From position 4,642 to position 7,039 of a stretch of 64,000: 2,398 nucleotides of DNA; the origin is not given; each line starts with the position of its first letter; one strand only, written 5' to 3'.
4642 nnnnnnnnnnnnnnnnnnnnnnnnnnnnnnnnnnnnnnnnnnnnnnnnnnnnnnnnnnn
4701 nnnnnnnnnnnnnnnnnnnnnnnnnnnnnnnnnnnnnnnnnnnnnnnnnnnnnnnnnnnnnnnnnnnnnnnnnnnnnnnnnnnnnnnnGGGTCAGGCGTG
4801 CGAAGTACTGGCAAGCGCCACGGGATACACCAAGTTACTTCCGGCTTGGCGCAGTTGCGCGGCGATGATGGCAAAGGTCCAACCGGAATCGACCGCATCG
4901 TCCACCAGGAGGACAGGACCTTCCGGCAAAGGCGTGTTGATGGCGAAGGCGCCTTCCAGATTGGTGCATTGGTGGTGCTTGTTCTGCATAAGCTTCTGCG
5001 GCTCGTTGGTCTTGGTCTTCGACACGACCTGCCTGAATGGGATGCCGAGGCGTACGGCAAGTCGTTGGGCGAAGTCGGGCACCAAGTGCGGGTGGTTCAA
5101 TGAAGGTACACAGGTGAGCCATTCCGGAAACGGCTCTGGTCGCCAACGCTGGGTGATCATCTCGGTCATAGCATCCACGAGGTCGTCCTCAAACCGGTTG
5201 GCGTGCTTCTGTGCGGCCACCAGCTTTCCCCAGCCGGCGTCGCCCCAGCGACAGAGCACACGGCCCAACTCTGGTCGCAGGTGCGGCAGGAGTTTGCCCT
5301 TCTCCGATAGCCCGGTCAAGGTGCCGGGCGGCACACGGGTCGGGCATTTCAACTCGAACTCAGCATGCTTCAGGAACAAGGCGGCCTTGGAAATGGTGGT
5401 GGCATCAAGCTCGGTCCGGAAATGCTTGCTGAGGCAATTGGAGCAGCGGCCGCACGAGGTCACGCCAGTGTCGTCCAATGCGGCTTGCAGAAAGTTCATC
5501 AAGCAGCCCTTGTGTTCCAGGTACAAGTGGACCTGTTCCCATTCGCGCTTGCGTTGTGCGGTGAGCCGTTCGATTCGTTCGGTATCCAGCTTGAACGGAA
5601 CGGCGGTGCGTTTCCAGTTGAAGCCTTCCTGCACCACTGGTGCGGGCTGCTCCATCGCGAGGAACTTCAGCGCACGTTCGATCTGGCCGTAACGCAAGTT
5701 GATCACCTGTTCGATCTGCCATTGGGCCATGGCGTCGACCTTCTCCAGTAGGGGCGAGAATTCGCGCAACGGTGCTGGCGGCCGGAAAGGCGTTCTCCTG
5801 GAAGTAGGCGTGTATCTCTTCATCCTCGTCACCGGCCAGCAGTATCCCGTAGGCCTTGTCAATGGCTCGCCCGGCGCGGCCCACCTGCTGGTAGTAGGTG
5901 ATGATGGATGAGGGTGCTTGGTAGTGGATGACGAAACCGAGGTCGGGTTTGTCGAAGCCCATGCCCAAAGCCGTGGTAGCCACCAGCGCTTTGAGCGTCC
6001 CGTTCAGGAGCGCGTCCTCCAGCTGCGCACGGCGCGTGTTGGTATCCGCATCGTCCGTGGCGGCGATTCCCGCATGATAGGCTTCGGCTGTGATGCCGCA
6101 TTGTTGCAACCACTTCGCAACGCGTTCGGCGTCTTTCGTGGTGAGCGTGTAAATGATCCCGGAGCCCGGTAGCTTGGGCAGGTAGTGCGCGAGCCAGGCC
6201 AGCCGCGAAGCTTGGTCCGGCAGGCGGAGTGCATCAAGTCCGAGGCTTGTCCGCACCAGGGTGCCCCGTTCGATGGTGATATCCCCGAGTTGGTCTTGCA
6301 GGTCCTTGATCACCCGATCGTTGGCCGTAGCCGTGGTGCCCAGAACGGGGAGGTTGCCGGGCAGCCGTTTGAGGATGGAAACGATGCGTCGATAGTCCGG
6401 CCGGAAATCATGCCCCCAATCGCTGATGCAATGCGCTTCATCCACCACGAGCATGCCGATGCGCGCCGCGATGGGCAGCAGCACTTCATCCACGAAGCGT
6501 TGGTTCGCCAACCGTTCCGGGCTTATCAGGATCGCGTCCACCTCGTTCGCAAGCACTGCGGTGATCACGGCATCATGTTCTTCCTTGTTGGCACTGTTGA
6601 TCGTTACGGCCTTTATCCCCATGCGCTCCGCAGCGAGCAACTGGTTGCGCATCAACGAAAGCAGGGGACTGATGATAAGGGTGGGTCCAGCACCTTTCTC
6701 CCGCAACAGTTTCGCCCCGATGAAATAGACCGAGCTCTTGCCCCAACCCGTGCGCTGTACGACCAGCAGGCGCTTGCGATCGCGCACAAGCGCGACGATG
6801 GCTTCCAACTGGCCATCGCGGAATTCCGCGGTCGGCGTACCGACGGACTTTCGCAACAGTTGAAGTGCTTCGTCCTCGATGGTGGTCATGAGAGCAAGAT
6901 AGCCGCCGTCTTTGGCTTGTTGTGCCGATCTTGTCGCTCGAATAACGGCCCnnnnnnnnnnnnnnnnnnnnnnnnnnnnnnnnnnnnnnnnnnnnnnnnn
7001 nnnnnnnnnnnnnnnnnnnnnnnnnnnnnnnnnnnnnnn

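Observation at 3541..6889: RecQ-like helicase fused to a ComF-type PRTase, in an operon with a DprA-like protein: a ShosTA-like module with an added helicase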

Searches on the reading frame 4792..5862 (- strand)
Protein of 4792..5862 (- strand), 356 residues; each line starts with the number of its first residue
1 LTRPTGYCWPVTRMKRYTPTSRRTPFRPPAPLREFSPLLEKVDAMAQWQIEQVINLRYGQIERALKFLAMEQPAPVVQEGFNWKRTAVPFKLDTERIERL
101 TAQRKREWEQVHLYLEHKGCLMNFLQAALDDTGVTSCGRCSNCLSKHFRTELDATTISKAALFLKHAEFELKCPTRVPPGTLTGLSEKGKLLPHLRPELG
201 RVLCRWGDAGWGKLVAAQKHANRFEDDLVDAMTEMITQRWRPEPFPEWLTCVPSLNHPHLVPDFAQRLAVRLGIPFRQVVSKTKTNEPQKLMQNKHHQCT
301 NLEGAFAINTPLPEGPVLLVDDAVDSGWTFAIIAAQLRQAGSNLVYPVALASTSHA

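Call 5: search_protein_families(library=pfam, proteins=[window:4792-5862:-], max_evalue=0.01)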
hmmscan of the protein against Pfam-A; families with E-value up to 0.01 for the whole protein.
window:4792-5862:- (356 aa): 2 families
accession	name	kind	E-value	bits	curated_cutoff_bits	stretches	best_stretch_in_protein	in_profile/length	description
PF16124.10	RecQ_Zn_bind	-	0.00098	20.2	25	1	102-144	22-66/66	RecQ zinc-binding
PF00156.33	Pribosyltran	-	0.0086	15.8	26.3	0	264-338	43-111/158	Phosphoribosyl transferase domain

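Call 6: search_protein_families(library=padloc, proteins=[window:4792-5862:-], max_evalue=0.01)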
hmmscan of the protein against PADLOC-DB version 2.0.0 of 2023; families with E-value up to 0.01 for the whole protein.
window:4792-5862:- (356 aa): 4 families
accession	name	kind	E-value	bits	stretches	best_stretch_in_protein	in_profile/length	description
PDLC03928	PsyrT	-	1.5e-103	345.4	1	38-355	373-686/689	-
PDLC02869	DpdF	-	1.4e-28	97.1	1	286-354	3-71/74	DpdF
PDLC02866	DpdF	-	1.3e-22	78.6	1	122-353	1-254/255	DpdF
PDLC03962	ShosT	-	0.00067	17.6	1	283-354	139-212/237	-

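Call 9: search_protein_families(library=ncbifam, proteins=[window:4792-5862:-], max_evalue=0.01)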
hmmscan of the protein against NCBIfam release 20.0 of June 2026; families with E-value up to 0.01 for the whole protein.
window:4792-5862:- (356 aa): 4 families
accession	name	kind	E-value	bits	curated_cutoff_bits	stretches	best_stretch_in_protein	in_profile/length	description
TIGR00201.1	comF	subfamily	6.1e-05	23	233.55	1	271-350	110-188/190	ComF family protein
NF008616.0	PRK11595.1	equivalog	6.9e-05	22.4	304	1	265-345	138-218/227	DNA utilization protein GntX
TIGR01389.1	recQ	equivalog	0.00058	18.4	640.2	1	104-162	353-409/591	DNA helicase RecQ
NF006605.0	PRK09162.1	equivalog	0.0053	16.2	181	1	310-353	94-137/183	hypoxanthine-guanine phosphoribosyltransferase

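Call 15: find_homologous_proteins(query=window:4792-5862:-, max_evalue=1e-10)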
Query window:4792-5862:- (356 aa): 865 proteins with E <= 1e-10 among 4433 candidates; the best 120 are listed.
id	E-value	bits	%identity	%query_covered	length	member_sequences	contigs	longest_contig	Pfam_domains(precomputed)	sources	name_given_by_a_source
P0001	6.1e-134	465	64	86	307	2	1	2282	PF16124.11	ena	-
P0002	1.1e-130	454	61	90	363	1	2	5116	PF16124.11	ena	-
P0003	2.1e-111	390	53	94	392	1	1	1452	PF00156.34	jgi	-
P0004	2.8e-109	383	52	93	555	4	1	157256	PF00270.36,PF00156.34,PF00271.38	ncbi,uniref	ncbi:helicase-related protein [Haematospirillum sp. 15-248]|uniref:helicase-related protein n=1 Tax=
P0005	2.9e-109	383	53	94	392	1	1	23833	PF00156.34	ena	-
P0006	1.1e-108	382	52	94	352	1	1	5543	-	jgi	jgi:ATP-dependent DNA helicase RecQ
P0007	2.5e-108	380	52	94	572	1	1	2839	PF00270.36,PF00156.34,PF00271.38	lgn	-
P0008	4.9e-108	379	51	94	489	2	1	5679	PF00156.34,PF00271.38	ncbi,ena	-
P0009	4.9e-108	379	52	94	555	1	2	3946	PF00270.36,PF00156.34,PF00271.38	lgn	-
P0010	1.2e-107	378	52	94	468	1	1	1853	PF00271.38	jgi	jgi:ATP-dependent DNA helicase RecQ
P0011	1.3e-107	378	50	94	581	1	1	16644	PF00270.36,PF00156.34,PF00271.38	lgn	-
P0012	1.4e-107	378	51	94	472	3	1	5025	PF00156.34,PF00271.38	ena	-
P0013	1.6e-107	378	50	94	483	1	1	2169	PF00156.34,PF00271.38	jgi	jgi:ATP-dependent DNA helicase RecQ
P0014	1.7e-107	378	50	93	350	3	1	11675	-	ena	-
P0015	1.9e-107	377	49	100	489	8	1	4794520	PF00271.38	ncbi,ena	-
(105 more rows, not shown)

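Call 23: search_solved_structures(query=window:4792-5862:-, max_evalue=1, show_alignments=2)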
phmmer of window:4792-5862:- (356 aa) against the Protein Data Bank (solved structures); distinct sequences matched with E-value up to 1: 3.
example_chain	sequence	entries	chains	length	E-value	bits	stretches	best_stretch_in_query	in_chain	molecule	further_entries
6z1p_Bt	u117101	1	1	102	0.65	12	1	55-116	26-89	bS21m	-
8yi9_A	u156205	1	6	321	0.89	11.6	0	311-347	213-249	Isoform 2 of Ribose-phosphate pyrophosphokinase 2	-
8ypy_A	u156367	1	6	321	0.89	11.6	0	311-347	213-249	Isoform 2 of Ribose-phosphate pyrophosphokinase 2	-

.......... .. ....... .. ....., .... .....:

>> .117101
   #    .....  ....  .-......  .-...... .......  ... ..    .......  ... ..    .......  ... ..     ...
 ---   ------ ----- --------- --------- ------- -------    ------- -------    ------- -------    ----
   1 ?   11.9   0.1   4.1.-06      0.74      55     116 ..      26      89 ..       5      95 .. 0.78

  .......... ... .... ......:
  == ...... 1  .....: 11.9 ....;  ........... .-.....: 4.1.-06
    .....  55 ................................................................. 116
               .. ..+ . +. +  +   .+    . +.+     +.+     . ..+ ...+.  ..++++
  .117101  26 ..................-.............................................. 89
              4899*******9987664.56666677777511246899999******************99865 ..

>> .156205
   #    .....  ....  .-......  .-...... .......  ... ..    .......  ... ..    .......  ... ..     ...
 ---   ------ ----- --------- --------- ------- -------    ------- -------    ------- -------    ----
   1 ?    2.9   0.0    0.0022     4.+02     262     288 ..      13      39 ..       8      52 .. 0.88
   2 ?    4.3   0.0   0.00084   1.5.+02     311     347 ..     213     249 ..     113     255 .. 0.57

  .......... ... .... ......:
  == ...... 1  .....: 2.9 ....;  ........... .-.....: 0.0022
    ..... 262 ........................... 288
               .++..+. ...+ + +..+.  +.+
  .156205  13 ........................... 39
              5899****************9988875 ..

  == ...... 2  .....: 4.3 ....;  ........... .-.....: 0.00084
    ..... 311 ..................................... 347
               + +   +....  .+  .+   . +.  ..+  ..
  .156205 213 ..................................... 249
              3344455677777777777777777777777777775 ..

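Call 27: search_solved_structures(query=A2, max_evalue=1, show_alignments=0)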
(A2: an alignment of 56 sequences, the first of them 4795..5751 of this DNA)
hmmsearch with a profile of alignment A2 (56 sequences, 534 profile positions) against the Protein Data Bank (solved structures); distinct sequences matched with E-value up to 1: 209 (the best 60 are shown).
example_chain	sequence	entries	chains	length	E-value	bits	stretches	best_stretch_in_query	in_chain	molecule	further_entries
7auc_A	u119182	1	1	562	1.7e-29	105.8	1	1-187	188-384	Bloom syndrome protein,Bloom syndrome protein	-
7aud_A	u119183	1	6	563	1.8e-29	105.8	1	1-187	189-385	Bloom syndrome protein,Bloom syndrome protein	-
4cgz_A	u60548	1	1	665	2.5e-29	105.3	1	1-187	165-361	BLOOM'S SYNDROME HELICASE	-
4o3m_A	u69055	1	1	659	2.5e-29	105.3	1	1-187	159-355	Bloom syndrome protein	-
4cdg_A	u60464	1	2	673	2.6e-29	105.3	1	1-187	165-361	BLOOM SYNDROME PROTEIN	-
9i22_A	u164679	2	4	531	5.8e-28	100.8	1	1-190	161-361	ATP-dependent DNA helicase Q1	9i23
9i16_D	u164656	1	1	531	8.9e-28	100.2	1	1-190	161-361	ATP-dependent DNA helicase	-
7a8r_A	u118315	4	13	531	8.9e-28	100.2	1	1-190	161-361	ATP-dependent DNA helicase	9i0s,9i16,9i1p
4u7d_A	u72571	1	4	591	9e-28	100.2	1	1-190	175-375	ATP-dependent DNA helicase Q1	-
2v1x_A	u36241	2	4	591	9.1e-28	100.2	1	1-190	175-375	ATP-DEPENDENT DNA HELICASE Q1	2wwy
4q47_A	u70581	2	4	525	1e-26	96.7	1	1-190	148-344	DNA helicase RecQ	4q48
8yrs_A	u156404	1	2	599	1.4e-26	96.2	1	1-190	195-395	ATP-dependent DNA helicase Q1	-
1oyw_A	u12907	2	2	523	1.8e-26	95.9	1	1-177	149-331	ATP-dependent DNA helicase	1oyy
4tmu_A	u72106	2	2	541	2.2e-25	92.3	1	1-177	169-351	RecQ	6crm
6jtz_A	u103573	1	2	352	2.6e-23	85.4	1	76-190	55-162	ATP-dependent DNA helicase Q1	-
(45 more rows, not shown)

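Call 37: predict_structure(alignment_id=A2)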
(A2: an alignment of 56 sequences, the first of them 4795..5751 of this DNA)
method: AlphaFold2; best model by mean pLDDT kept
length: 319 residues; sequences in the alignment: 56
mean_pLDDT: 88.7   pTM: 0.74
mean pLDDT of the five models: 88.7, 87.7, 87.1, 85.6, 83.4
residues with pLDDT >= 90: 165; 70-90: 144; 50-70: 10; < 50: 0
segments of 3 or more residues with pLDDT < 50: none
pLDDT, mean of each block of 10 residues (from residue 1): 78 82 84 84 87 81 91 90 90 83 82 71 77 92 83 91 94 89 95 97 96 95 97 98 92 81 90 95 94 96 96 84
secondary structure, 60 per line:
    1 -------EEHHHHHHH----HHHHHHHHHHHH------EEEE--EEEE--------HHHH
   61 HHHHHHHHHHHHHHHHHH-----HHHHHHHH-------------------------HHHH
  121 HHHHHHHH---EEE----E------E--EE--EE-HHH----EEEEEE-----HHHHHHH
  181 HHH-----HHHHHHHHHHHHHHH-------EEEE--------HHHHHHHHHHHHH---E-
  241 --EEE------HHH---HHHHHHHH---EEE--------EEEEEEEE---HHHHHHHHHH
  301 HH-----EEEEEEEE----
elements in order: H10-16 H21-32 E39-42 E45-48 H57-78 H84-91 H117-128 E132-134 E163-168 H174-183 H189-203 E211-214 H223-235 E243-245 H258-265 E269-271 E280-287 H291-302 E308-315

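Call 39: fold_search(model_id=the predicted structure, library=pdb)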
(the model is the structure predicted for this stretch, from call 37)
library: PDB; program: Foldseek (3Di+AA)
matches with E <= 10: 960; with E <= 0.001: 29
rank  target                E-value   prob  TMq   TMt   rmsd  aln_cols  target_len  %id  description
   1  8w7d_A                9.2e-05  1.00  0.31  0.22  15.6       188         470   19  Crystal structure of EcPPAT-FR901483 complex (released 2023-12-13)
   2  8w7d_D                1.0e-04  1.00  0.28  0.20   4.8       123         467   24  Crystal structure of EcPPAT-FR901483 complex (released 2023-12-13)
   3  8w7d_B                1.1e-04  1.00  0.29  0.21   4.0       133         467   22  Crystal structure of EcPPAT-FR901483 complex (released 2023-12-13)
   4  8w7d_C                1.2e-04  1.00  0.30  0.21   4.0       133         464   22  Crystal structure of EcPPAT-FR901483 complex (released 2023-12-13)
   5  7p0h_A                1.2e-04  1.00  0.39  0.31  12.9       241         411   13  Crystal structure of Helicobacter pylori ComF fused to an artificial alphaREP crystallization helper(named B2) (released 2022-04-06)
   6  1ecb_C                1.3e-04  1.00  0.31  0.21   5.7       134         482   22  ESCHERICHIA COLI GLUTAMINE PHOSPHORIBOSYLPYROPHOSPHATE (PRPP) AMIDOTRANSFERASE COMPLEXED WITH 2 GMP, 1 MG PER SUBUNIT (released 1998-04-15)
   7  5vjp_A                1.4e-04  1.00  0.29  0.49  10.1       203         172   18  Crystal Structure of Adenine Phosphoribosyltransferase from Saccharomyces cerevisiae Complexed with L-2,5-Dideoxy-2,5- (released 2017-12-27)
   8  5vjp_B                1.7e-04  1.00  0.30  0.48   9.6       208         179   18  Crystal Structure of Adenine Phosphoribosyltransferase from Saccharomyces cerevisiae Complexed with L-2,5-Dideoxy-2,5- (released 2017-12-27)
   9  1ecf_B                2.1e-04  1.00  0.29  0.19   6.7       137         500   23  ESCHERICHIA COLI GLUTAMINE PHOSPHORIBOSYLPYROPHOSPHATE (PRPP) AMIDOTRANSFERASE (released 1996-11-08)
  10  1g2p                  2.1e-04  1.00  0.27  0.47   5.7       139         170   19  CRYSTAL STRUCTURE OF ADENINE PHOSPHORIBOSYLTRANSFERASE (released 2001-12-05)
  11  6czf_D                2.5e-04  1.00  0.30  0.20   6.2       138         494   22  The structure of E. coli PurF in complex with ppGpp-Mg (released 2018-10-10)
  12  1mzv                  2.7e-04  1.00  0.29  0.40   5.4       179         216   14  Crystal Structure of Adenine Phosphoribosyltransferase (APRT) From Leishmania tarentolae (released 2003-10-28)
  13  4ohc_B                2.7e-04  1.00  0.27  0.37  12.2       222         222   14  Crystal structure of orotate phosphoribosyltransferase (OPRTase) from Burkholderia cenocepacia (released 2014-02-05)
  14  6ott_A                3.0e-04  1.00  0.30  0.20   5.8       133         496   23  Structure of PurF in complex with ppApp (released 2019-11-06)
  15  9e5g_A                3.0e-04  1.00  0.26  0.37   6.0       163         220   13  Cryo-EM structure of Burkholderia cenocepacia orotate phosphoribosyltransferase (released 2025-02-19)
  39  8zvd                  2.0e-03  1.00  0.33  0.26   8.4       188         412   15  ShosT with phosphate (released 2025-04-09)
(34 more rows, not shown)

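Call 48: search_dna_similar(query=window:4795-5751:-, collection=plasmids, mode=protein, max_rows=12)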
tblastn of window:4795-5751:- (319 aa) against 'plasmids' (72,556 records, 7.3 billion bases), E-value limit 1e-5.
Records with a match: 12; places in all: 12; records where one place covers at least 80% of the query: 12.
Best place of each record, by identity: <60% 12.
By first word of the organism name: Halanaeroarchaeum 2; Arthrobacter 2; Escherichia 1; Nostoc 1; Acinetobacter 1; Sinorhizobium 1; Nonomuraea 1; Halomicrobium 1; Streptomyces 1; Tsukamurella 1.
By predicted mobility (MOB-suite, as given by PLSDB): non-mobilizable 11; conjugative 1.
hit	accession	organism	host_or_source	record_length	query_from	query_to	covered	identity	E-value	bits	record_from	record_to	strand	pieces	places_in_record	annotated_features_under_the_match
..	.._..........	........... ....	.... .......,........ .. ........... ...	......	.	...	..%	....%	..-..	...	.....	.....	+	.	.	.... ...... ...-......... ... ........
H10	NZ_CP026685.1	Nostoc sp. 'Peltigera membranacea cyanobiont' N6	Lichen thallus,Peltigera membranacea ...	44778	1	317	99%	45.0%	5e-80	271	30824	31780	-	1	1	RecQ family ATP-dependent DNA helicase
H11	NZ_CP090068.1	Acinetobacter sp. SH20PTE14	pig manure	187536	2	318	99%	38.3%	1e-62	221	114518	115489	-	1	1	RecQ family ATP-dependent DNA helicase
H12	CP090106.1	Sinorhizobium meliloti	Medicago,Cell culture,Plant nodule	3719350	12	318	96%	39.2%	1e-54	199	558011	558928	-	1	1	RecQ family ATP-dependent DNA helicase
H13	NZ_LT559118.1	Nonomuraea gerenzanensis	-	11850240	2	317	99%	34.2%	1e-38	152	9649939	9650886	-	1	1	none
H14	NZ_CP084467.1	Halomicrobium salinisoli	cell culture,gobi saline soil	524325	3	319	99%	33.5%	8e-49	181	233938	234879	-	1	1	RecQ family ATP-dependent DNA helicase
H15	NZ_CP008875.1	Halanaeroarchaeum sulfurireducens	-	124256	10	314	96%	34.6%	7e-48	179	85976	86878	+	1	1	RecQ family ATP-dependent DNA helicase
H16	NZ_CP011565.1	Halanaeroarchaeum sulfurireducens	-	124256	10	314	96%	34.3%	2e-47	177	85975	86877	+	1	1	RecQ family ATP-dependent DNA helicase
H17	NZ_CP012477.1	Arthrobacter sp. ERGS1:01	single,stream water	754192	1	314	98%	30.9%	4e-30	127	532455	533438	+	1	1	RecQ family ATP-dependent DNA helicase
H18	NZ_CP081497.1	Streptomyces sp. BHT-5-2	whole organism,plant soil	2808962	13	313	94%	31.4%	2e-33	137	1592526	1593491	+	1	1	none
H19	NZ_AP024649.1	Arthrobacter sp. StoSoilB13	-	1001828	1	310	97%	27.9%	1e-26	117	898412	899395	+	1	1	none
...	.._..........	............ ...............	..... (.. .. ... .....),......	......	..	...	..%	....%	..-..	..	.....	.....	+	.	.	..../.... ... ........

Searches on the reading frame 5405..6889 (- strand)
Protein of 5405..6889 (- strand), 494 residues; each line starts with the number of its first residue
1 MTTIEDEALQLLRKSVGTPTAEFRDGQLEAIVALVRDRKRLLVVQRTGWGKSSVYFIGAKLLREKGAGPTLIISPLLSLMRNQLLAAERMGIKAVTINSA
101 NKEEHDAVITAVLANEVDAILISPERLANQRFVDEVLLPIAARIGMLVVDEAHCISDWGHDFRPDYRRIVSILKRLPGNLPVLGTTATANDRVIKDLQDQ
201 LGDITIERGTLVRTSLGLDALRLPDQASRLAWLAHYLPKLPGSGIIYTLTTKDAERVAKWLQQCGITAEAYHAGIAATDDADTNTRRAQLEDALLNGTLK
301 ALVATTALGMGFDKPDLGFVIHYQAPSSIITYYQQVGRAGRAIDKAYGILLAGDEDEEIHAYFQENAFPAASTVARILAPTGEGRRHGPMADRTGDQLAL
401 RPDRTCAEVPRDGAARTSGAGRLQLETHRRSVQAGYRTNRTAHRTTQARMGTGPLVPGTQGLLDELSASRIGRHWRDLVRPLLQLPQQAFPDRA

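Call 5: search_protein_families(library=pfam, proteins=[window:5405-6889:-], max_evalue=0.01)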
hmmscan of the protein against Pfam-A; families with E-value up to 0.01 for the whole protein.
window:5405-6889:- (494 aa): 3 families
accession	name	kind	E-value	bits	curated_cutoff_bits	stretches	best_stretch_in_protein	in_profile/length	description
PF00270.35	DEAD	-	5.3e-22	78.8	26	1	26-196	3-166/167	DEAD/DEAH box helicase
PF00271.37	Helicase_C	-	1.7e-16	60.9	23.5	1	239-342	13-109/110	Helicase conserved C-terminal domain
PF04851.21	ResIII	-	3.1e-09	37.4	22.5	1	22-189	3-162/164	Type III restriction enzyme, res subunit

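Call 6: search_protein_families(library=padloc, proteins=[window:5405-6889:-], max_evalue=0.01)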
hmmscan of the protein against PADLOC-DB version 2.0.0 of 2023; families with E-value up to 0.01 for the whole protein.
window:5405-6889:- (494 aa): 34 families (the best 25 are shown)
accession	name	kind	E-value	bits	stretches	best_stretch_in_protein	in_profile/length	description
PDLC03928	PsyrT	-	3.4e-182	605.3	1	1-379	1-372/689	-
PDLC02864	DpdF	-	1.6e-84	282.8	1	5-364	7-350/610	DpdF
PDLC02870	DpdF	-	2.3e-77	258.7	1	21-446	12-427/534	DpdF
PDLC02861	DpdF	-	2.1e-74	248.9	1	5-356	13-347/611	DpdF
PDLC02865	DpdF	-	1.2e-51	173.6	1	9-384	748-1112/1499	DpdF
PDLC02859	DpdF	-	2.9e-41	139.5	1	20-343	98-416/545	DpdF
PDLC02868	DpdF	-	2.1e-32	109.8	2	21-200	337-516/1078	DpdF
PDLC01089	C3a193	-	3.7e-30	103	2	37-190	266-420/983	poss. alt. Cas3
PDLC02872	DpdF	-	6.3e-30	102.4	1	26-360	161-513/859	DpdF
PDLC02855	DpdF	-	3.3e-27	93.1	1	26-342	143-469/825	DpdF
PDLC02857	DpdF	-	2.7e-23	80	1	100-358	266-544/911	DpdF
PDLC02862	DpdF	-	2.5e-22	76.6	1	39-351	136-462/811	DpdF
PDLC02867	DpdF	-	4.6e-21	72.8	1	101-356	224-482/855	DpdF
PDLC02863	DpdF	-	1.6e-20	71.4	1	241-370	50-172/488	DpdF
PDLC02858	DpdF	-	3.9e-17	60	1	21-351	150-473/504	DpdF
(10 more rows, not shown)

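Call 9: search_protein_families(library=ncbifam, proteins=[window:5405-6889:-], max_evalue=0.01)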
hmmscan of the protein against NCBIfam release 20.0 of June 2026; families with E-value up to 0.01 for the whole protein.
window:5405-6889:- (494 aa): 28 families (the best 25 are shown)
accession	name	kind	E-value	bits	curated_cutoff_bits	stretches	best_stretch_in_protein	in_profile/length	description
TIGR01389.1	recQ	equivalog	1.8e-76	257.8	640.2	1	10-366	3-342/591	DNA helicase RecQ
TIGR00614.1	recQ_fam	subfamily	1.1e-70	238.8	219.8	1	21-355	10-333/470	RecQ family ATP-dependent DNA helicase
NF008279.0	PRK11057.1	equivalog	2.4e-63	214.5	1015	1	5-351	10-339/608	ATP-dependent DNA helicase RecQ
NF041063.1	DpdF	equivalog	1.5e-39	136.3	550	1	26-359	144-489/813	protein DpdF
NF010338.0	PRK13767.1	equivalog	3.2e-14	52.1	849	1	244-359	288-403/877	ATP-dependent helicase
TIGR04121.1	DEXH_lig_assoc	equivalog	1.2e-12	46.4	850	1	27-351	18-355/804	ligase-associated DNA damage response DEXH box helicase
TIGR03817.1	DECH_helic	hypoth_equivalog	7.6e-11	41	874.1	1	268-356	306-387/742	helicase/secretion neighborhood putative DEAH-box helicase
NF007882.0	PRK10590.1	equivalog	1.9e-10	40.3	743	1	114-345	123-342/456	ATP-dependent RNA helicase RhlE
NF008394.0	PRK11192.1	equivalog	3.6e-10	39.2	507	1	39-359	41-358/441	ATP-dependent RNA helicase SrmB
NF008744.0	PRK11776.1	equivalog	5.7e-10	38.3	524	1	111-360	118-354/460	ATP-dependent RNA helicase DbpA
NF053710.1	RNA_heli_RhlE2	exception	8.6e-10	37.6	925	1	112-356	125-358/635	RNA helicase RhlE2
NF003419.0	PRK04837.1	equivalog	3.9e-09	35.7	588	1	111-355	129-363/424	ATP-dependent RNA helicase RhlB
NF053632.1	heli_RadD_YejH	equivalog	3.8e-08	32.1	720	1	42-189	26-151/573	DNA repair helicase RadD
NF053631.1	RNA_helic_CshA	equivalog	1.2e-07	31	646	1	142-347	140-336/434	degradosome RNA helicase CshA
NF053636.1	DDHlcsCsdAPsy1082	equivalog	1.3e-07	30.6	890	1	245-348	247-343/512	DEAD/DEAH box helicase CsdA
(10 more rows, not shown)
